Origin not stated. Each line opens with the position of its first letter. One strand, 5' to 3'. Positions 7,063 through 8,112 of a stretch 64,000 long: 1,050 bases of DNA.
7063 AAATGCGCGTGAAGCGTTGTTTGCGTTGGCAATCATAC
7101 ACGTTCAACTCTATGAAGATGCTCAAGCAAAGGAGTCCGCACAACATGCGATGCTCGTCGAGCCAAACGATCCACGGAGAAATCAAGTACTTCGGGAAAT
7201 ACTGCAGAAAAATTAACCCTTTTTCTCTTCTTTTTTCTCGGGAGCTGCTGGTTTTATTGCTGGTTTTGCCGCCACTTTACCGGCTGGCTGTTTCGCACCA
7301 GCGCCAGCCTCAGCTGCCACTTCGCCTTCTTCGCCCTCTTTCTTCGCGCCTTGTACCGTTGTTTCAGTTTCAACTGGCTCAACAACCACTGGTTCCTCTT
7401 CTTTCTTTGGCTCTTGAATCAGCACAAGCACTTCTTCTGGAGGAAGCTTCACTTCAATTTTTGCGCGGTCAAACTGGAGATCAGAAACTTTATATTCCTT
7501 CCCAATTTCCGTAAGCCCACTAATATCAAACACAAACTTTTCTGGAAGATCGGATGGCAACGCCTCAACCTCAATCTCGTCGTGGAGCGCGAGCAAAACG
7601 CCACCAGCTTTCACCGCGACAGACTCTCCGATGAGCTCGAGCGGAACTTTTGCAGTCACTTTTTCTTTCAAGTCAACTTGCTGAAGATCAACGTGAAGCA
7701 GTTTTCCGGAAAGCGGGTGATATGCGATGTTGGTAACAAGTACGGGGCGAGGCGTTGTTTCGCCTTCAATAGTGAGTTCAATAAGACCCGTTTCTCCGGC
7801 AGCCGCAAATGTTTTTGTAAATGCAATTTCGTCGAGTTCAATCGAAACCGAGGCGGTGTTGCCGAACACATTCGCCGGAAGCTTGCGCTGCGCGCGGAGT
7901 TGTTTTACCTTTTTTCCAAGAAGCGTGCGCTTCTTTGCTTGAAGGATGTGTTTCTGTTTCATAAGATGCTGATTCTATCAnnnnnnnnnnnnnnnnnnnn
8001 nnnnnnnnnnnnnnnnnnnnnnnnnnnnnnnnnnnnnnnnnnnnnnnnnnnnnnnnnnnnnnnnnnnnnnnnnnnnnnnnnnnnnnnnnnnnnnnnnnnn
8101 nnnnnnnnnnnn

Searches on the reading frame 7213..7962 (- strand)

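Call 12: search_protein_families(library=pfam, proteins=[window:7213-7962:-], max_evalue=0.001)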
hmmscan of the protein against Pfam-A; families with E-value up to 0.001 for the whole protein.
window:7213-7962:- (249 aa): 2 families
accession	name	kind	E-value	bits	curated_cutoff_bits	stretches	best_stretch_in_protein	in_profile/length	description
PF14693.11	Ribosomal_TL5_C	-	4.9e-20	72.1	27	1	101-186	1-84/84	Ribosomal protein TL5, C-terminal domain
PF01386.24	Ribosomal_L25p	-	2.2e-17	63.7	23.6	1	7-93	1-82/82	Ribosomal L25p family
